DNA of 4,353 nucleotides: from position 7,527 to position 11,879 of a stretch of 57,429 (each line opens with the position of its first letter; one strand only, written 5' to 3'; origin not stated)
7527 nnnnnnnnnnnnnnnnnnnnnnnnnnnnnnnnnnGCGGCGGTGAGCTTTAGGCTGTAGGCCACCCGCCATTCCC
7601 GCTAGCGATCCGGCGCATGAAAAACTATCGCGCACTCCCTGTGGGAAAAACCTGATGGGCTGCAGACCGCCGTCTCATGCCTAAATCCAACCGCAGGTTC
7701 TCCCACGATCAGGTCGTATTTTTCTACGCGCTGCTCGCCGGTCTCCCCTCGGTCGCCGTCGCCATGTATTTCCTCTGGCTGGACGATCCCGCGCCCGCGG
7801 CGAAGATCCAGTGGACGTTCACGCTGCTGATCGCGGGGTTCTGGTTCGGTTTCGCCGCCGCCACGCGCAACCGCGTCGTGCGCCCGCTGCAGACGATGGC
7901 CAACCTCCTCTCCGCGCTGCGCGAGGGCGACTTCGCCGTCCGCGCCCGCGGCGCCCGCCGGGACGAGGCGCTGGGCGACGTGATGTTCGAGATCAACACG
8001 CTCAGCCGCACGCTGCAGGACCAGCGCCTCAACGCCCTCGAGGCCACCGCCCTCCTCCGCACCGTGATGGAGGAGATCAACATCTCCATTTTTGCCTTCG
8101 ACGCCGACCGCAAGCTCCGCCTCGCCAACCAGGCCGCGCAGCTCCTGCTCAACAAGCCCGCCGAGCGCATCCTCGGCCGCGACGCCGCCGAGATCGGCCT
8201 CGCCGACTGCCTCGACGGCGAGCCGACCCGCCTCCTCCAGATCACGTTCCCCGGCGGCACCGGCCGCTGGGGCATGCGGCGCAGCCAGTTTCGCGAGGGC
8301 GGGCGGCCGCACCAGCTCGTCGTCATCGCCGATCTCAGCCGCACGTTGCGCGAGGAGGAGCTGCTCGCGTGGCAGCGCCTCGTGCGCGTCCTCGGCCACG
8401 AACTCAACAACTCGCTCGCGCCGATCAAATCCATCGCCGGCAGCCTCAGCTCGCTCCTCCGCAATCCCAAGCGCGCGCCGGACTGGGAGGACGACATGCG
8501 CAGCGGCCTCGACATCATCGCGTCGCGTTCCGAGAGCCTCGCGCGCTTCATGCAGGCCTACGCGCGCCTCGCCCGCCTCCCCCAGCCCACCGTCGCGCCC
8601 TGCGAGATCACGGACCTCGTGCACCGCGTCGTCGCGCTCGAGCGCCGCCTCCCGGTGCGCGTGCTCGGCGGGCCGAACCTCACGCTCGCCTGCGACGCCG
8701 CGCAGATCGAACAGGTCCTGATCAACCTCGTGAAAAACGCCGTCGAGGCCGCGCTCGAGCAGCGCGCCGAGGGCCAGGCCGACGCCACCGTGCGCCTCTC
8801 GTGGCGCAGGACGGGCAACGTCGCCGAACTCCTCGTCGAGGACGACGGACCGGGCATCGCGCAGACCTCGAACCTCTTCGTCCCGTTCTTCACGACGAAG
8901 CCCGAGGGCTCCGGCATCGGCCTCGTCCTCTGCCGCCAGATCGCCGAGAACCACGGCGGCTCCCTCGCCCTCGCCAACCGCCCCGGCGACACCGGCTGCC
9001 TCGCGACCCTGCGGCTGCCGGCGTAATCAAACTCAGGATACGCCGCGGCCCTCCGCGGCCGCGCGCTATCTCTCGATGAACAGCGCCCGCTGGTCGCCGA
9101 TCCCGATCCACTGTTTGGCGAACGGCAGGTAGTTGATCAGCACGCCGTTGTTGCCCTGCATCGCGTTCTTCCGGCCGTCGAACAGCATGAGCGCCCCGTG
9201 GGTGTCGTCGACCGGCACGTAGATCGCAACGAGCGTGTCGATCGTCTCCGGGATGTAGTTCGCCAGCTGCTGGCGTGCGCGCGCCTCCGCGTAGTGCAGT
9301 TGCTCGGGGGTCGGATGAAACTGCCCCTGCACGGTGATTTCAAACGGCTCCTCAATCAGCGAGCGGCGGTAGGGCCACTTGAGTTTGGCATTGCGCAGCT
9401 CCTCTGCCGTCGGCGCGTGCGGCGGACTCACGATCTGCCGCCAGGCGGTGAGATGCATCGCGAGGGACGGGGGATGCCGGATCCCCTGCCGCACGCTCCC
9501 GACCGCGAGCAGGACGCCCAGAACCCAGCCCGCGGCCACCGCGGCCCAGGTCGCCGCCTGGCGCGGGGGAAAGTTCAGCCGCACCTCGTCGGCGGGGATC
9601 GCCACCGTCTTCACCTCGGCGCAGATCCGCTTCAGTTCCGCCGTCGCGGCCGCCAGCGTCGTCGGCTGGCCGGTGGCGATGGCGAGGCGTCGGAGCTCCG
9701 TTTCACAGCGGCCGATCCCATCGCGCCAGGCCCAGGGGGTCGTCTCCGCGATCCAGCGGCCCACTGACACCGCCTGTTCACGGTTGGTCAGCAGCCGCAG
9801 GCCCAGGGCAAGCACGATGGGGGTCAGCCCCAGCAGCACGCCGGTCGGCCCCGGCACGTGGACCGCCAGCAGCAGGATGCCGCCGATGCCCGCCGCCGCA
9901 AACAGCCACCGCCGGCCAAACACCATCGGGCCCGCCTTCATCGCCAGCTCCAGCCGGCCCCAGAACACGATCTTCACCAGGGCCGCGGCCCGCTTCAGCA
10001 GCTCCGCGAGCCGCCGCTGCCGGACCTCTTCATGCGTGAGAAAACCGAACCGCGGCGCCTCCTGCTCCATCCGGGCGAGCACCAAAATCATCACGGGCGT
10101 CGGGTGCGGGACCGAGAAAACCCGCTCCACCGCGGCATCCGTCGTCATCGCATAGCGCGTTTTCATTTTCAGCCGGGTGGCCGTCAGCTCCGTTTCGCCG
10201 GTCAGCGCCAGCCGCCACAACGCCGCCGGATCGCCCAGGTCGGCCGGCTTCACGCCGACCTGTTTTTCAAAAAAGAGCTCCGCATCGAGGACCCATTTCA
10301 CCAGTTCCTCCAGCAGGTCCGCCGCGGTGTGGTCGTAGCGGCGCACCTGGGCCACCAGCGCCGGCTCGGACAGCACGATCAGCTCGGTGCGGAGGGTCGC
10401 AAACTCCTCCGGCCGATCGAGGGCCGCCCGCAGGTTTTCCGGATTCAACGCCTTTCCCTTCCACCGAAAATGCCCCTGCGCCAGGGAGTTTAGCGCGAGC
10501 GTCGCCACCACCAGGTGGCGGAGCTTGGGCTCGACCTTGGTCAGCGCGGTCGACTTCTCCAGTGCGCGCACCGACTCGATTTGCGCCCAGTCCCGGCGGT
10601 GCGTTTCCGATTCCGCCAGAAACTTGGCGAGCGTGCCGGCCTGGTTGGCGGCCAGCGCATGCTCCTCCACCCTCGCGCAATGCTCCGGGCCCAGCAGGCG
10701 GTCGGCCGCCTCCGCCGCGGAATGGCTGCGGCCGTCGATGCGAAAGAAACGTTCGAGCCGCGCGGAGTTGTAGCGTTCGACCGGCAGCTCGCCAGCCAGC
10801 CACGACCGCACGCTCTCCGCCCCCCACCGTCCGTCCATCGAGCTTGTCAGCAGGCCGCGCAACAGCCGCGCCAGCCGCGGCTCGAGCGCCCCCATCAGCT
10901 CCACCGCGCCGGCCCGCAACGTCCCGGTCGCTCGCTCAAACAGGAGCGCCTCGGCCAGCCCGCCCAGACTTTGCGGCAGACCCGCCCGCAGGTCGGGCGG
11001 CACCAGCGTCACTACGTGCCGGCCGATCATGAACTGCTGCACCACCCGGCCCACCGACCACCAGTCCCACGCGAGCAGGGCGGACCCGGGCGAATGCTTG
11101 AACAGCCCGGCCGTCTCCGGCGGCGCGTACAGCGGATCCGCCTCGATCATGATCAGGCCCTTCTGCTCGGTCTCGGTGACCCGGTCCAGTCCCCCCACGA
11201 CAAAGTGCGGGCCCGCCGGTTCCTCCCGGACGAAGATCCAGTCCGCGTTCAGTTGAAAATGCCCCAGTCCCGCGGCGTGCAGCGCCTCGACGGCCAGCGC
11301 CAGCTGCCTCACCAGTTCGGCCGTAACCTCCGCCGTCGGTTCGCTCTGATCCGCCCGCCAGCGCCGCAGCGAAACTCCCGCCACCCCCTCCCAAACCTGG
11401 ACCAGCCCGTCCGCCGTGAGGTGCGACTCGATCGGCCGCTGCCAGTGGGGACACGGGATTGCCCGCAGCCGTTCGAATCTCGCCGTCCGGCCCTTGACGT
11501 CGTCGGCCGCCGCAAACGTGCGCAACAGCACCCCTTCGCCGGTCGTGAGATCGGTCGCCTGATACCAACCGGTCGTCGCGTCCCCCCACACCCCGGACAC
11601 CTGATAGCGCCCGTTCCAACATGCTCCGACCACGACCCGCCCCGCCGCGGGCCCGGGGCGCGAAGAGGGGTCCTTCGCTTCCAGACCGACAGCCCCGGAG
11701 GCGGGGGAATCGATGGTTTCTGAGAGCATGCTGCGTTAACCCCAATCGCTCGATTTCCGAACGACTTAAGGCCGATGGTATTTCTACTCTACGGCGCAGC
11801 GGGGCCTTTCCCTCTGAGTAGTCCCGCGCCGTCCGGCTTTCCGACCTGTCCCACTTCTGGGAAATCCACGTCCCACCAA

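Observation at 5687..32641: Local sigma54 regulon: an NtrC-type two-component system plus four identically built promoters wired to MacAB/ADOP exporter arrays (possible Bce-like sensing/detoxification module)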

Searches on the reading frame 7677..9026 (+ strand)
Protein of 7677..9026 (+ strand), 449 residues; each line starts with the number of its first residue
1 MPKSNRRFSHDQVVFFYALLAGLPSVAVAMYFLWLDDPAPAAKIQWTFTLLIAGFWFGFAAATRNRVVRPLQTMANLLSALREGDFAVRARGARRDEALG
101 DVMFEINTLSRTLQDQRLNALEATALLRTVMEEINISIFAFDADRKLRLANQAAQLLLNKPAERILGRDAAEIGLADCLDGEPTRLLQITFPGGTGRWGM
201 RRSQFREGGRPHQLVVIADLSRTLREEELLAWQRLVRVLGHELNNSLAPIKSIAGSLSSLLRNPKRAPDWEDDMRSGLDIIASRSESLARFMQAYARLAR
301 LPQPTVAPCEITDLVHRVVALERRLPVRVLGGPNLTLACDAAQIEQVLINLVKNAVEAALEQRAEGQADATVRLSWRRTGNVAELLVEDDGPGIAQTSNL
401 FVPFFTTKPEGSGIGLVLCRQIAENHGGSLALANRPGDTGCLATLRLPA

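Call 8: search_protein_families(library=pfam, proteins=[window:7677-9026:+])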
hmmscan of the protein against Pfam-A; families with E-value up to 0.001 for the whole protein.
window:7677-9026:+ (449 aa): 4 families
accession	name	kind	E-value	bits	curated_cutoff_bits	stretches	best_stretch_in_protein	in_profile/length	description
PF02518.31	HATPase_c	-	7.8e-19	68.6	26.4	1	340-448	2-108/111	Histidine kinase-, DNA gyrase B-, and HSP90-like ATPase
PF00672.30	HAMP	-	0.00027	21.6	25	1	64-113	3-51/53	HAMP domain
PF13188.13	PAS_8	-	0.00041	20.6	21.8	0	126-173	2-50/65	PAS domain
PF08448.16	PAS_4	-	0.00047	20.8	23.1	0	134-173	4-43/110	PAS fold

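Call 16: find_encoding_contigs(protein=window:7677-9026:+, flank=10000, max_places=6)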
Protein window:7677-9026:+ (449 aa): no gene with exactly this product is on record in the collection.

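Call 19: search_protein_families(library=ncbifam, proteins=[window:7677-9026:+])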
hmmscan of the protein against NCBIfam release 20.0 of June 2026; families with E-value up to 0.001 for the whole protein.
window:7677-9026:+ (449 aa): 56 families (the best 25 are shown)
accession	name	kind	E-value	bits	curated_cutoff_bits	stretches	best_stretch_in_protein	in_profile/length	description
NF008468.0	PRK11360.1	equivalog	2.1e-29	102.4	646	1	224-448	388-607/616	two-component system sensor histidine kinase AtoS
NF046044.1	PnpS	equivalog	6.2e-22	78.1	400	2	214-437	154-380/390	two-component system histidine kinase PnpS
NF007688.0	PRK10364.1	equivalog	2.9e-21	75.7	479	1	224-448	232-450/460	two-component system sensor histidine kinase ZraS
NF052574.1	HisKinEspCMyxo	equivalog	4.4e-21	74.7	1200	1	234-449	419-637/785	serine histidine kinase EspC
TIGR02916.1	PEP_his_kin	equivalog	2.6e-19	69.3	300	1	250-448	486-679/679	XrtA/PEP-CTERM system histidine kinase PrsK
NF008293.1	PRK11073.1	equivalog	5.9e-19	68.5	240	1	230-440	128-340/349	nitrogen regulation protein NR(II)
NF010411.0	PRK13837.1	equivalog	4.2e-17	61.4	647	1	334-438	551-665/828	two-component system VirA-like sensor kinase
NF041777.1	sens_FixL_Rhizob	equivalog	1.2e-16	60.5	850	1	339-437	374-471/485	sensor protein FixL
NF040750.1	tetrathio_HK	equivalog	2.6e-16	59.2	750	1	240-438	346-544/555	tetrathionate respiration histidine kinase TtrS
NF008312.0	PRK11100.1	equivalog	3.3e-15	55.9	356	1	234-448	258-473/477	two-component system sensor histidine kinase CreC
NF047497.1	HK_LIC_12097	equivalog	1.2e-14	53.8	500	1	224-433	142-352/367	LIC_12097 family sensor histidine kinase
NF047496.1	HK_LIC11548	equivalog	1.3e-14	54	750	1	226-434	354-575/589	LIC_11548 family sensor histidine kinase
NF053867.1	SprKinKinDBac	equivalog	1.8e-14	53.1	775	1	334-448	388-496/500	sporulation kinase KinD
NF047466.1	hybrid_RR_LvrB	exception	2e-14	53.6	500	1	231-440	151-368/377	hybrid histidine kinase/response regulator LvrB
NF033092.0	HK_WalK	equivalog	3.4e-14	52.3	725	2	65-172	199-305/594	cell wall metabolism sensor histidine kinase WalK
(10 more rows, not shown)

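Call 21: find_homologous_proteins(query=window:7677-9026:+, max_evalue=1e-20)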
Query window:7677-9026:+ (449 aa): 8000 proteins with E <= 1e-20 among 8000 candidates; the best 120 are listed.
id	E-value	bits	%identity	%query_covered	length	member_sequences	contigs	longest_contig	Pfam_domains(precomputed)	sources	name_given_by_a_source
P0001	6.5e-293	989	100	100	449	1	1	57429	PF02518.32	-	-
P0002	2.8e-261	885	91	99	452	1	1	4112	PF02518.32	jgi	jgi:two-component system nitrogen regulation sensor histidine kinase NtrY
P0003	3.4e-261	885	88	100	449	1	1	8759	PF02518.32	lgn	-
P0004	1.1e-259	880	89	100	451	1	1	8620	PF02518.32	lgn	-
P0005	1.3e-259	879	88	99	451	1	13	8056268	PF02518.32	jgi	jgi:two-component system nitrogen regulation sensor histidine kinase NtrY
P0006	5.2e-257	871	88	99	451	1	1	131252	PF02518.32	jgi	jgi:two-component system nitrogen regulation sensor histidine kinase NtrY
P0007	1.5e-256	869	88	100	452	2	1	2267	PF13188.14,PF02518.32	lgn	-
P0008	7.2e-255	864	86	100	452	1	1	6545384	PF02518.32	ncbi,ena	-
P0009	1.2e-251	853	86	100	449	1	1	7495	PF13188.14,PF08448.17,PF02518.32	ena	-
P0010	1.8e-244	830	85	100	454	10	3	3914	PF02518.32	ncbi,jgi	jgi:two-component system nitrogen regulation sensor histidine kinase NtrY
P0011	6.2e-238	808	80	100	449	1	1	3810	PF02518.32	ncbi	ncbi:MAG: ATP-binding protein [Opitutaceae bacterium]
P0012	9.2e-238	807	82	99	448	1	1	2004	PF02518.32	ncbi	-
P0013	3.6e-237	806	82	100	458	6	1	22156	PF02518.32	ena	-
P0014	2.0e-236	803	81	100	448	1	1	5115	PF02518.32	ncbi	-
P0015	4.2e-236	802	81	100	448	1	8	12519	PF02518.32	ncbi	-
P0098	5.0e-222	756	77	100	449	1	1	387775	PF02518.32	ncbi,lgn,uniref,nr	ncbi:ATP-binding protein [Opitutus sp. ER46]|uniref:sensor histidine kinase n=1 Tax=Opitutus sp. ER4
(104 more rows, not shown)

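Call 22: find_encoding_contigs(protein=P0008, flank=10000, max_places=2)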
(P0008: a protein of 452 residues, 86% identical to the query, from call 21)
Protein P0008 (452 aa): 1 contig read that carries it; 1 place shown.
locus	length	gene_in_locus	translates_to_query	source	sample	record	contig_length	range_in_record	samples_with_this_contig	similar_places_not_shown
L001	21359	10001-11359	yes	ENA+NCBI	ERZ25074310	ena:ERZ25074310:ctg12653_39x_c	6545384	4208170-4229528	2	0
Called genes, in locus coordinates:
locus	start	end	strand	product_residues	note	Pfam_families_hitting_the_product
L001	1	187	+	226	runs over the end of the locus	PF01914:MarC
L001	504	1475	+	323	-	PF14100:DUF6807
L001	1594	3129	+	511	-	PF01408:GFO_IDH_MocA, PF19051:GFO_IDH_MocA_C2, PF22725:GFO_IDH_MocA_C3 (faint)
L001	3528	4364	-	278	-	-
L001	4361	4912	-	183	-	PF04350:PilO (faint)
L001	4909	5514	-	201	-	-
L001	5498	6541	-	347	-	-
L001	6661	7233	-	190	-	PF07963:N_methyl (weak)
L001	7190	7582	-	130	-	-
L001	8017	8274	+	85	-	-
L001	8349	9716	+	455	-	PF00072:Response_reg, PF00158:Sigma54_activat, PF01078:Mg_chelatase (faint), PF14532:Sigma54_activ_2, PF00004:AAA (weak), PF25601:AAA_lid_14, PF02954:HTH_8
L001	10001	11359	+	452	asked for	PF02518:HATPase_c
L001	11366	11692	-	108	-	-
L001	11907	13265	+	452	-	-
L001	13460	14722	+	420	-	PF25919:BSH_CusB (weak)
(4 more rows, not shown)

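Call 23: find_encoding_contigs(protein=P0098, flank=10000, max_places=2)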
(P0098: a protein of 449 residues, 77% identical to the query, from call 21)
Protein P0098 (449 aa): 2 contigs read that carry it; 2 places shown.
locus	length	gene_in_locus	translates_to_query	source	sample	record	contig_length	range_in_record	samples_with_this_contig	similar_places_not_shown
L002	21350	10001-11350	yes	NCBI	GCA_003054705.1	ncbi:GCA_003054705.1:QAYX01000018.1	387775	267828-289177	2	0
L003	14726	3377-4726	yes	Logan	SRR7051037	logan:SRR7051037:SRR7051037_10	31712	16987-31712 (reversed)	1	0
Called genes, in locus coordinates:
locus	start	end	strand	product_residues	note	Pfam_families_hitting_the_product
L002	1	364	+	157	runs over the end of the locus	-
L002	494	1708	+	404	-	PF12412:DUF3667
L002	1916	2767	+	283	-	-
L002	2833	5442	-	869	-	PF00497:SBP_bac_3, PF12974:Phosphonate-bd (weak), PF00512:HisKA (weak), PF02518:HATPase_c, PF00072:Response_reg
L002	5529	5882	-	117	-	PF03692:CxxCxxCC (weak)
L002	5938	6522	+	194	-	PF13875:DUF4202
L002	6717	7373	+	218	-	PF03458:Gly_transporter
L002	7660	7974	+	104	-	-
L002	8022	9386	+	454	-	PF00072:Response_reg, PF00158:Sigma54_activat, PF01078:Mg_chelatase (faint), PF14532:Sigma54_activ_2, PF00004:AAA (weak), PF07728:AAA_5 (weak), PF25601:AAA_lid_14, PF02954:HTH_8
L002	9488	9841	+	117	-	PF05635:23S_rRNA_IVP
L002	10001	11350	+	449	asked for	PF02518:HATPase_c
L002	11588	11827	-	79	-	-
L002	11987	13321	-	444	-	PF00994:MoCF_biosynth, PF18146:CinA_KH, PF02464:CinA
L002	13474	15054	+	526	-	PF01541:GIY-YIG, PF02151:UVR (weak), PF08459:UvrC_RNaseH_dom, PF12826:HHH_2 (weak), PF14520:HHH_5 (weak)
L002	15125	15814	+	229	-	-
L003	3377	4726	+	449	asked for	PF02518:HATPase_c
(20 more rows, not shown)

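Call 24: find_encoding_contigs(protein=P0005, flank=10000, max_places=2)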
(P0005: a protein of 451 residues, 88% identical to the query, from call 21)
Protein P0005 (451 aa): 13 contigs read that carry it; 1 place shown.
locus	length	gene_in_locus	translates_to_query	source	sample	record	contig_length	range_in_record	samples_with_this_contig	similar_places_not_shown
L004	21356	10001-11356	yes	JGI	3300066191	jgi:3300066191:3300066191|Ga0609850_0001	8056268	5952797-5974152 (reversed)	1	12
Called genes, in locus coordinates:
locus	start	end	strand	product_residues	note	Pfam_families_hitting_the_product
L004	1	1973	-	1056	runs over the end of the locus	PF07635:PSCyt1, PF07583:PSCyt2, PF07587:PSD1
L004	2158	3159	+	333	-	PF00710:Asparaginase, PF17763:Asparaginase_C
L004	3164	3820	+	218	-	PF03458:Gly_transporter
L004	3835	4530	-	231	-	-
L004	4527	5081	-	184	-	PF04350:PilO (faint)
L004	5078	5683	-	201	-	-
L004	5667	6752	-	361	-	-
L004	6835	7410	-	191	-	-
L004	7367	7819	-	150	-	-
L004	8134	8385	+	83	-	-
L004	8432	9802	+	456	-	PF00072:Response_reg, PF00158:Sigma54_activat, PF01078:Mg_chelatase (faint), PF14532:Sigma54_activ_2, PF00004:AAA (weak), PF07728:AAA_5 (faint), PF25601:AAA_lid_14, PF02954:HTH_8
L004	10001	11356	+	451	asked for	PF02518:HATPase_c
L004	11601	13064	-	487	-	PF03544:TonB_C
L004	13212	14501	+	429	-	PF25919:BSH_CusB (weak)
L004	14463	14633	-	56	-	-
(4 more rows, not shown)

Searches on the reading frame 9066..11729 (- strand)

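Call 8: search_protein_families(library=pfam, proteins=[window:9066-11729:-])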
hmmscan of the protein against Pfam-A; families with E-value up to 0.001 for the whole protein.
window:9066-11729:- (887 aa): 2 families
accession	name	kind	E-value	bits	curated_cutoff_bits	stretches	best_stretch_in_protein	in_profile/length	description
PF06293.20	Kdo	-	1.8e-05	24.7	21.3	1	119-183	103-168/207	Lipopolysaccharide kinase (Kdo/WaaP) family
PF00069.31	Pkinase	-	0.00015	21.7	31.7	1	105-241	69-198/263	Protein kinase domain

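Call 19: search_protein_families(library=ncbifam, proteins=[window:9066-11729:-])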
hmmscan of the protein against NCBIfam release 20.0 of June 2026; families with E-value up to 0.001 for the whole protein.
window:9066-11729:- (887 aa): 0 families

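Call 34: search_protein_families(library=pfam, max_evalue=0.01, proteins=[window:9066-11729:-])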
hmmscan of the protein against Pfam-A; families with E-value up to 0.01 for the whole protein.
window:9066-11729:- (887 aa): 2 families
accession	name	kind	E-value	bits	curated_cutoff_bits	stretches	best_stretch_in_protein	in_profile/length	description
PF06293.20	Kdo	-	1.8e-05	24.7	21.3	1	119-183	103-168/207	Lipopolysaccharide kinase (Kdo/WaaP) family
PF00069.31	Pkinase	-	0.00015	21.7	31.7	1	105-241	69-198/263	Protein kinase domain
